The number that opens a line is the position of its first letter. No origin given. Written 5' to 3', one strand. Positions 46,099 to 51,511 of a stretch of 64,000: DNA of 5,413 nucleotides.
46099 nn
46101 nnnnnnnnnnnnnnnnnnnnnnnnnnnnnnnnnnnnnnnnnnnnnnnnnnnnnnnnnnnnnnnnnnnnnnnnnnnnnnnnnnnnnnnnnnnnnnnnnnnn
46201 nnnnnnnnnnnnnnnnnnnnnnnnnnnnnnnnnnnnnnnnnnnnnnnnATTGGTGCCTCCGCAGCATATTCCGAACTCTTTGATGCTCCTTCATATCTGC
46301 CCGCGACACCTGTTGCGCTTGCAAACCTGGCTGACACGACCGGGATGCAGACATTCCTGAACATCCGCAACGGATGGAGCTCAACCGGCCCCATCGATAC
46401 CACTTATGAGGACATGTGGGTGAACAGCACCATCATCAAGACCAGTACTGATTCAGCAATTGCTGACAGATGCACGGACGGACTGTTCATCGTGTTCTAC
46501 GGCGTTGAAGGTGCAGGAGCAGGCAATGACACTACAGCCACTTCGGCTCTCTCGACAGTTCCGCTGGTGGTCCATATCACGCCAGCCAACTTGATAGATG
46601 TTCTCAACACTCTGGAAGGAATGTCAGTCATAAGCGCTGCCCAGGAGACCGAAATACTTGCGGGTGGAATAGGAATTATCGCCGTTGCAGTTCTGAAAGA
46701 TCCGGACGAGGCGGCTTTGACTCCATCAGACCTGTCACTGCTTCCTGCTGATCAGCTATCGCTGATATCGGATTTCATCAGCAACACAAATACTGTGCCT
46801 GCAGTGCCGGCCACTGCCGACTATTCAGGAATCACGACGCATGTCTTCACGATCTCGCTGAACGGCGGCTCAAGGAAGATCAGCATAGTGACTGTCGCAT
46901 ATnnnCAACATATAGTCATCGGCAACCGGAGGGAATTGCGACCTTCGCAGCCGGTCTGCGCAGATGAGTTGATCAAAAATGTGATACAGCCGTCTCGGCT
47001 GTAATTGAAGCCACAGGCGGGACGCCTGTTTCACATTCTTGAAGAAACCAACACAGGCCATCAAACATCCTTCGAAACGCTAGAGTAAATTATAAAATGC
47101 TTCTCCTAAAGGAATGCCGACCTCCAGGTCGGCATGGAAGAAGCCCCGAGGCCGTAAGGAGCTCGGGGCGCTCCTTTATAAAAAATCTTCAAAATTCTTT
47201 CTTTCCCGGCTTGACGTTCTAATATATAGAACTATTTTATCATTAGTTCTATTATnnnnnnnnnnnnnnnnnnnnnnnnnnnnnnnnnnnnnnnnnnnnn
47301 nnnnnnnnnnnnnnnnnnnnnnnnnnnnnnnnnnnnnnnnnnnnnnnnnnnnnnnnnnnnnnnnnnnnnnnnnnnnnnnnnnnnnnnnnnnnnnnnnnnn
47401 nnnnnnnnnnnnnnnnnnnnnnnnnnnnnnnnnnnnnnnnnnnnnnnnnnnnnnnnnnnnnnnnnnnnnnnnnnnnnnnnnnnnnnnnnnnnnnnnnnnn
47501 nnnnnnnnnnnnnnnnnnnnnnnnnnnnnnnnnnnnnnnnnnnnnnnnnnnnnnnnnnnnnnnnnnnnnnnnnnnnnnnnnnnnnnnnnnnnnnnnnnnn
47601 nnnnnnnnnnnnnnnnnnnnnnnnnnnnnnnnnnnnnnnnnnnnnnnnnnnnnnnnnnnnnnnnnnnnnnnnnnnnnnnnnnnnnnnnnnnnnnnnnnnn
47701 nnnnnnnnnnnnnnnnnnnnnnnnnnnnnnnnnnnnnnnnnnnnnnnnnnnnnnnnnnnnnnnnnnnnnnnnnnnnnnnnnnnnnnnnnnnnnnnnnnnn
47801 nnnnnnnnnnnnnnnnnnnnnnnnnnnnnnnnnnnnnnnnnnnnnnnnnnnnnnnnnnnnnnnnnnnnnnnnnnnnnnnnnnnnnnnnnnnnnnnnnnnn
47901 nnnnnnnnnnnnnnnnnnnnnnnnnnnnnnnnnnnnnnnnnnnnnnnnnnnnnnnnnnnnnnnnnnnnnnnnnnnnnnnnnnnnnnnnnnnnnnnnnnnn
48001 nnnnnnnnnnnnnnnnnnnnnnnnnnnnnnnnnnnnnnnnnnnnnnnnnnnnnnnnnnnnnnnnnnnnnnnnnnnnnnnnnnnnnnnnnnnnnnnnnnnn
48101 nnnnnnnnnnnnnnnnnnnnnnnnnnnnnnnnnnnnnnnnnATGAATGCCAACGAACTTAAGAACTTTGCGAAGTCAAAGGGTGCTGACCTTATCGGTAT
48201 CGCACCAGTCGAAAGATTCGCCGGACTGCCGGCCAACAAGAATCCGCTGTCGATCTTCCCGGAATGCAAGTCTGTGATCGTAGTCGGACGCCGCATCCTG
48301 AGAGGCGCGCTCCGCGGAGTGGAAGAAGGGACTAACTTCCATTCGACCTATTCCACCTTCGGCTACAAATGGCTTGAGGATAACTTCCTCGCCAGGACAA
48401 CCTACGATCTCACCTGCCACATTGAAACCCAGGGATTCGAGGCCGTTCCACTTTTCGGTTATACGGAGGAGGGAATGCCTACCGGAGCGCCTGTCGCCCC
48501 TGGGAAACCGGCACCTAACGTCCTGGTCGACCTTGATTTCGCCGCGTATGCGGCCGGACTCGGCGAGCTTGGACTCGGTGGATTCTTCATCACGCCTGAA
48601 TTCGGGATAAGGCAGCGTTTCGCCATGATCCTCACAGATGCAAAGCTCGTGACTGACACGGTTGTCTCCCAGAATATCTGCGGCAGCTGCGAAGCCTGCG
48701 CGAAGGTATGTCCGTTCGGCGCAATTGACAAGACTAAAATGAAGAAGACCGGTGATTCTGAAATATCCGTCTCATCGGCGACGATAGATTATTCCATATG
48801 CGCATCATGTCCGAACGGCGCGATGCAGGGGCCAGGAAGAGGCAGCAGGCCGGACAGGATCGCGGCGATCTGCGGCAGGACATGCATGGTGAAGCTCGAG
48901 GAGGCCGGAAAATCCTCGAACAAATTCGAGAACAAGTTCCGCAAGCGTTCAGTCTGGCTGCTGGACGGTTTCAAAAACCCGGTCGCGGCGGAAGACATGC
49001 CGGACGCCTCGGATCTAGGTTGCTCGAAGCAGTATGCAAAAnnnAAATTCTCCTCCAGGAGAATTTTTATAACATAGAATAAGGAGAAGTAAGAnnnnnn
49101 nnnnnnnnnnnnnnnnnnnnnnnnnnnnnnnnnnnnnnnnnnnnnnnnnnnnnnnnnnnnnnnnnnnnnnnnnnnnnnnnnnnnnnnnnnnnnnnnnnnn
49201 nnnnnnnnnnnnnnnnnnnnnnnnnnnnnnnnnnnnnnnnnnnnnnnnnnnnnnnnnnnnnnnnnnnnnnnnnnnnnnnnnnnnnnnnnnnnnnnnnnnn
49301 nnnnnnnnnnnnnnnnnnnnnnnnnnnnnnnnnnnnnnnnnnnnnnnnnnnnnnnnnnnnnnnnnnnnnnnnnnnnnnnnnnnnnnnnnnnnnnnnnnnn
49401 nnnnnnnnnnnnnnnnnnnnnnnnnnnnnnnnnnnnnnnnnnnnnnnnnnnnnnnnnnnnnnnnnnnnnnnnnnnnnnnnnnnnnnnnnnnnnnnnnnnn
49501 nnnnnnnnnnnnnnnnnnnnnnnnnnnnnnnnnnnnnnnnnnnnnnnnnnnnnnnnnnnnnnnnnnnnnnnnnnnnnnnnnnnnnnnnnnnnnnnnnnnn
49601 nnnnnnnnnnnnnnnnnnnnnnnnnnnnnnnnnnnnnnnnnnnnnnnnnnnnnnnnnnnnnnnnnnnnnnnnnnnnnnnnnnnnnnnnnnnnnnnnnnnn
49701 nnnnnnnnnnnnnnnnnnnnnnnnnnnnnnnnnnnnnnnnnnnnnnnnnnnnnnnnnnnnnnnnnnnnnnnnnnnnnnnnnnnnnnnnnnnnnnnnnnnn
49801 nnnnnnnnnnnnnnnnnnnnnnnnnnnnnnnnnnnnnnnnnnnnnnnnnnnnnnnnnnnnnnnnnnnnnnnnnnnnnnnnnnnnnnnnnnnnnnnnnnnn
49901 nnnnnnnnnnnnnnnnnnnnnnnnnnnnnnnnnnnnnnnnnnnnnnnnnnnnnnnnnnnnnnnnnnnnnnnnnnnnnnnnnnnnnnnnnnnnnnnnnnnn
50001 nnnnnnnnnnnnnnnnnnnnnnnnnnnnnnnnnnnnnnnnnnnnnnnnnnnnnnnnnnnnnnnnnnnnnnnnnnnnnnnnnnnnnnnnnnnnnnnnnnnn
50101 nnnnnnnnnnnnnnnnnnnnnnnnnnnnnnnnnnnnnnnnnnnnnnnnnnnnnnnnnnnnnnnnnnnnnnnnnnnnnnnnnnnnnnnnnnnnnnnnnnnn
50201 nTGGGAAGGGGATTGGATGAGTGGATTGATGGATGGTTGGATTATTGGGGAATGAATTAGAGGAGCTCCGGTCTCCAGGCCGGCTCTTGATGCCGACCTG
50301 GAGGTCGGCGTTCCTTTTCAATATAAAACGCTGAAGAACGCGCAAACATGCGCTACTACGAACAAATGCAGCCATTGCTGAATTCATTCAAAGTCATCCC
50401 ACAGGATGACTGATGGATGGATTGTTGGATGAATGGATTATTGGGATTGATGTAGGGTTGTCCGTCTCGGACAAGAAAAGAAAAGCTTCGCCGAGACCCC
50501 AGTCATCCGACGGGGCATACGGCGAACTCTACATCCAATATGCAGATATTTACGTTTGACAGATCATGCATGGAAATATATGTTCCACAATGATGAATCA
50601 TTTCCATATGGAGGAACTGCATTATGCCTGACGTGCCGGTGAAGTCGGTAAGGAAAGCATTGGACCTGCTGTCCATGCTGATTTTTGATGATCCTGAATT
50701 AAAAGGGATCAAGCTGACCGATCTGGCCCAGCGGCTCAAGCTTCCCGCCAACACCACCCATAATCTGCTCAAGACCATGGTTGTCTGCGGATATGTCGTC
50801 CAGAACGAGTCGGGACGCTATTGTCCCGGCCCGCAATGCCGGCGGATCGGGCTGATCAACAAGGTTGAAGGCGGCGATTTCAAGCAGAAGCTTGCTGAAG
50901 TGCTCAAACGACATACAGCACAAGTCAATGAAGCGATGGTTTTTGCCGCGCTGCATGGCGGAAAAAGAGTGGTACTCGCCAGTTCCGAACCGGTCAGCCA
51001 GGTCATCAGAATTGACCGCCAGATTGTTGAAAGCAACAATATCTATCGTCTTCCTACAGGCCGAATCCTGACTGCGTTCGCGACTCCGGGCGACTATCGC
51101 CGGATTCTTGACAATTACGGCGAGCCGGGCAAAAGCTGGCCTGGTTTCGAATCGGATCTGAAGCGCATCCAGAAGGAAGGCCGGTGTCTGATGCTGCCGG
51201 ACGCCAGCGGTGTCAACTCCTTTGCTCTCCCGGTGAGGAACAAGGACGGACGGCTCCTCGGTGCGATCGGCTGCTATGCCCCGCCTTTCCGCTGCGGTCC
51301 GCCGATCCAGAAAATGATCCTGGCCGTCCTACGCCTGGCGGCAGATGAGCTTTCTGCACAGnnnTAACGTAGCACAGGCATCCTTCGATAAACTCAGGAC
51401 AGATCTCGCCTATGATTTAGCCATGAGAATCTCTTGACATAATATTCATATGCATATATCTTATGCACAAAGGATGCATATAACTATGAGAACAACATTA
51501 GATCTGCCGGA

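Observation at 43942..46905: Rhs array is bookended by two proteins sharing a ~410-aa C-terminal module; the downstream one begins with two orphan YD repeats and is start/stop-coupled to Rhs3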

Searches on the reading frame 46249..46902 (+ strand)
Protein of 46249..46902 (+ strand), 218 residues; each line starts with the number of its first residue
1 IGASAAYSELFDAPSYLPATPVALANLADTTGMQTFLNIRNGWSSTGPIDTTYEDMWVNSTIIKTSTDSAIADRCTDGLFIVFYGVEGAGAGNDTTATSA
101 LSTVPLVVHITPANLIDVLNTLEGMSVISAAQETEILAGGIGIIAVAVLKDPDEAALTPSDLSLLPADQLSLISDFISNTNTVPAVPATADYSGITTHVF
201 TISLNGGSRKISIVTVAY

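Call 68: predict_structure(alignment_id=A4)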
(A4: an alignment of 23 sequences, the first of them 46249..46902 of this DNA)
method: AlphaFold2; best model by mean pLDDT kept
length: 218 residues; sequences in the alignment: 23
mean_pLDDT: 91.3   pTM: 0.89
mean pLDDT of the five models: 91.3, 91.0, 90.5, 89.9, 89.9
residues with pLDDT >= 90: 172; 70-90: 30; 50-70: 12; < 50: 4
segments of 3 or more residues with pLDDT < 50: 1-4
pLDDT, mean of each block of 10 residues (from residue 1): 61 91 95 94 82 96 96 93 95 83 96 97 97 96 96 72 92 96 94 97 91 96
secondary structure, 60 per line:
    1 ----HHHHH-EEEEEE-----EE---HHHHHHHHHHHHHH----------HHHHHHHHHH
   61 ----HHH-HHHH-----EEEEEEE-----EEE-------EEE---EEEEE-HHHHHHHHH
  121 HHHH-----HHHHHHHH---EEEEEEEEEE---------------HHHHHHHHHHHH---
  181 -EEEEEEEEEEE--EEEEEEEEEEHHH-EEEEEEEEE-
elements in order: H5-9 E11-16 H27-40 H51-60 H69-72 E78-84 E90-92 E100-102 E106-110 H112-124 H130-137 E141-150 H166-177 E182-192 E195-204 E209-217

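Call 71: fold_search(model_id=the predicted structure, library=pdb)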
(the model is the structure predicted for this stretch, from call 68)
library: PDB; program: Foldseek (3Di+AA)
matches with E <= 10: 425; with E <= 0.001: 0
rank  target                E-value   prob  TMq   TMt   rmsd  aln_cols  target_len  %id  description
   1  8pw6_B                1.2e-01  0.06  0.15  0.09  20.1       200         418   13  C respirasome from murine liver (released 2024-04-24)
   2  6jiw                  1.8e-01  0.06  0.15  0.13  18.1       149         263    9  Crystal structure of S. aureus CntK with C72S mutation (released 2019-10-16)
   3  8bmv_A                3.1e-01  0.06  0.15  0.13  16.3       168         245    9  Ligand binding domain of the P. Putida receptor McpH in complex with Uric acid (released 2024-07-24)
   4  4d6t_O                3.1e-01  0.03  0.15  0.09  20.2       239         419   10  Cytochrome bc1 bound to the 4(1H)-pyridone GW844520 (released 2015-01-14)
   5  6w6v_B                3.3e-01  0.03  0.17  0.08  18.1       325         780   10  Structure of yeast RNase MRP holoenzyme (released 2020-07-15)
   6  5l35_A                3.6e-01  0.04  0.14  0.07  21.3       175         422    8  Cryo-EM structure of bacteriophage Sf6 at 2.9 Angstrom resolution (released 2017-03-22)
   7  3ekr_B                3.6e-01  0.02  0.11  0.11  18.1       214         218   11  Dihydroxylphenyl amides as inhibitors of the Hsp90 molecular chaperone (released 2008-11-25)
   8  6jis                  3.8e-01  0.04  0.12  0.13  18.4       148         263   11  Crystal structure of the histidine racemase CntK in cobalt and nickel transporter system of staphylococcus aureus (released 2019-10-16)
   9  2p7j_B                3.8e-01  0.02  0.14  0.12  19.0       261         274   11  Crystal structure of the domain of putative sensory box/GGDEF family protein from Vibrio parahaemolyticus (released 2007-05-01)
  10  6fo0_B                4.8e-01  0.04  0.16  0.10  19.1       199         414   13  CryoEM structure of bovine cytochrome bc1 in complex with the anti-malarial compound GSK932121 (released 2018-02-28)
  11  5gpo_A                5.2e-01  0.06  0.13  0.22  15.0       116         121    9  The sensor domain structure of the zinc-responsive histidine kinase CzcS from Pseudomonas Aeruginosa (released 2017-08-09)
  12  6pyi                  5.2e-01  0.06  0.15  0.14  15.2       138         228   16  Crystal structure of ligand-binding domain of Pseudomonas fluorescens chemoreceptor CtaA (released 2020-03-18)
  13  6ios                  5.5e-01  0.03  0.14  0.13  18.5       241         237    8  The ligand binding domain of Mlp24 with proline (released 2019-03-06)
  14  8bmv_B                5.5e-01  0.02  0.14  0.13  19.7       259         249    9  Ligand binding domain of the P. Putida receptor McpH in complex with Uric acid (released 2024-07-24)
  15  3eko_B                5.5e-01  0.02  0.13  0.13  17.9       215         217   13  Dihydroxylphenyl amides as inhibitors of the Hsp90 molecular chaperone (released 2008-11-25)
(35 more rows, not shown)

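Call 72: search_solved_structures(query=A4, max_evalue=1)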
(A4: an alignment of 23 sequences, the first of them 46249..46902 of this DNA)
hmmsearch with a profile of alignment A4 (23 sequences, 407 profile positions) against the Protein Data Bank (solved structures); distinct sequences matched with E-value up to 1: 10.
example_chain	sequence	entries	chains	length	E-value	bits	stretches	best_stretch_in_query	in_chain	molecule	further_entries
2luw_A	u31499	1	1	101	5.5e-08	35.2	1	5-92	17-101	Metalloprotease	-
7f3l_A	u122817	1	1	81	0.13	14.2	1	219-279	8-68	Y-box-binding protein 2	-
7f3i_A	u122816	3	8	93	0.14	14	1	219-279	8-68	Y-box-binding protein 2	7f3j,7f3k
1h95_A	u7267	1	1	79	0.27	13.1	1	219-278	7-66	Y-BOX BINDING PROTEIN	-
6ktc_A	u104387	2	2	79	0.28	13.1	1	219-278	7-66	Nuclease-sensitive element-binding protein 1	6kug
5yts_A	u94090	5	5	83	0.31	12.9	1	219-278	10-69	Nuclease-sensitive element-binding protein 1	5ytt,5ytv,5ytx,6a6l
6a6j_A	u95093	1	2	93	0.36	12.7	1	219-279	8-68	Zebra fish Y-box protein1 (YB-1)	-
6lms_A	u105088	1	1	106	0.4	12.6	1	219-279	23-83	Y-box-binding protein 1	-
6lmr_A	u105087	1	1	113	0.49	12.3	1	219-279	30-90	Y-box-binding protein 1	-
4jg9_A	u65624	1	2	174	0.5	12.3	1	14-85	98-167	Lipoprotein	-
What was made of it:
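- On PPC (bacterial pre-peptidase C-terminal) domain, PF04151: The PDB profile search hits the PPC domain of 2luw (call 72).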

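Call 90: fold_search(model_id=the predicted structure, library=viral)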
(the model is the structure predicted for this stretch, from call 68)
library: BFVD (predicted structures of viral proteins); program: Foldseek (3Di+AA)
matches with E <= 10: 371; with E <= 0.001: 0
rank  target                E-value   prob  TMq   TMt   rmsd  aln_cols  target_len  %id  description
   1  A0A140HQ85            9.8e-03  0.13  0.14  0.12  15.8       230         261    9  Endonuclease/exonuclease/phosphatase domain-containing protein [Lymantria dispar multicapsid nuclear polyhedrosis virus]
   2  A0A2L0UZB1            3.6e-02  0.06  0.11  0.06  22.1       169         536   14  Multi-sensor signal transduction histidine [Agrobacterium phage Atu_ph07]
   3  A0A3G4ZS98            4.9e-02  0.08  0.17  0.10  21.0       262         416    7  IS4 family transposase [Barrevirus sp.]
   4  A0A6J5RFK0            6.7e-02  0.04  0.13  0.12  21.4       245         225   10  Uncharacterized protein [uncultured Caudovirales phage]
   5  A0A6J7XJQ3            1.2e-01  0.18  0.13  0.08   9.8        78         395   18  Major capsid protein Gp5 [uncultured Caudovirales phage]
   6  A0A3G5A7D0            1.7e-01  0.28  0.15  0.14  10.1        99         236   14  IS4 family transposase [Hyperionvirus sp.]
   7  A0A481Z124            3.1e-01  0.04  0.14  0.07  16.6       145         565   12  Cache domain protein [Mimivirus LCMiAC02]
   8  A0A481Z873            3.8e-01  0.06  0.13  0.13  13.2       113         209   12  Uncharacterized protein [Pithovirus LCPAC202]
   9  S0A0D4                4.0e-01  0.13  0.22  0.23  11.7       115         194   13  Uncharacterized protein [Cellulophaga phage phi17:2]
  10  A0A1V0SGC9            6.5e-01  0.02  0.12  0.06  13.3       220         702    9  Uncharacterized protein [Hokovirus HKV1]
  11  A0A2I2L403            1.0e+00  0.03  0.15  0.17  15.4       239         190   11  Uncharacterized protein [Orpheovirus IHUMI-LCC2]
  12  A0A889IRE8            1.0e+00  0.01  0.09  0.11  20.1       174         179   13  (no name in the UniProt tables at hand)
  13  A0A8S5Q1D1            1.0e+00  0.01  0.12  0.08  22.1       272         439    8  Endonuclease [Siphoviridae sp. ctLqe90]
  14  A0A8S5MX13            1.1e+00  0.02  0.09  0.10  13.5       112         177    7  Uncharacterized protein [Myoviridae sp. ct3wi9]
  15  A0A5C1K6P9            1.1e+00  0.02  0.17  0.12  18.7       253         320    8  Uncharacterized protein [Pseudomonas phage vB_PaeM_PS119XW]
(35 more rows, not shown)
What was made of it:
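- Tried and rejected: Foldseek against PDB and BFVD gave nothing (calls 71, 90).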

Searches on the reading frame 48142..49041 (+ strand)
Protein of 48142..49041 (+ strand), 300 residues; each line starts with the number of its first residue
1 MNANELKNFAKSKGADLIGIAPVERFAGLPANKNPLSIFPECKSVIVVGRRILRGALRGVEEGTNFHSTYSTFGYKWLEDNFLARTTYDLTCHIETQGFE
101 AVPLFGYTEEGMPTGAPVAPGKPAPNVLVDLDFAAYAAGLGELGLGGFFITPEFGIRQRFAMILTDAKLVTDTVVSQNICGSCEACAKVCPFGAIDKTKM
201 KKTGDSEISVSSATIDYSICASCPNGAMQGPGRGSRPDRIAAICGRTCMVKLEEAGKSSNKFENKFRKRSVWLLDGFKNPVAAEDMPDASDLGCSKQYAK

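Call 10: search_protein_families(library=pfam, proteins=[window:48142-49041:+], max_evalue=0.001)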
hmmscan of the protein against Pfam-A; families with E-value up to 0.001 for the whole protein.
window:48142-49041:+ (300 aa): 4 families
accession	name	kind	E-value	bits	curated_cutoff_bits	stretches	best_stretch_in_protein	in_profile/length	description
PF13484.11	Fer4_16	-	1.4e-05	26.2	30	1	180-214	2-34/66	4Fe-4S double cluster binding domain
PF00037.32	Fer4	-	4.2e-05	23.6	21.1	1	174-196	2-24/24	4Fe-4S binding domain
PF12838.12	Fer4_7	-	0.00021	22.1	27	1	180-242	2-42/52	4Fe-4S dicluster domain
PF12837.12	Fer4_6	-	0.00021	21.5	25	1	174-195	3-24/24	4Fe-4S binding domain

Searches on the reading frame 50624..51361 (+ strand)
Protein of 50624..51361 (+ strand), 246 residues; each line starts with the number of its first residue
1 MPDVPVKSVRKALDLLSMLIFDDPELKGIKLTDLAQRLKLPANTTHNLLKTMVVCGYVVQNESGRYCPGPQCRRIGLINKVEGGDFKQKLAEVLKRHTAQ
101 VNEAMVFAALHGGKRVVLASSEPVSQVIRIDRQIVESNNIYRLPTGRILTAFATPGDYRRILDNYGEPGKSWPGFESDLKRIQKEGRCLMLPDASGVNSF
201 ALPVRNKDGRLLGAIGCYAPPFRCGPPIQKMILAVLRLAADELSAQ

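Call 10: search_protein_families(library=pfam, proteins=[window:50624-51361:+], max_evalue=0.001)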
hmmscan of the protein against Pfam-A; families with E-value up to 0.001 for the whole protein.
window:50624-51361:+ (246 aa): 3 families
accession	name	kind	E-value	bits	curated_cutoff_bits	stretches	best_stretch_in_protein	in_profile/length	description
PF09339.16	HTH_IclR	-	1.9e-11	44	22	1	8-61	1-51/52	IclR helix-turn-helix domain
PF01614.24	IclR_C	-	2.8e-07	30.7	24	1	87-244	10-173/174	Bacterial transcriptional regulator IclR C-terminal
PF12802.13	MarR_2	-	0.00061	20.3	27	0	15-63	10-55/61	MarR family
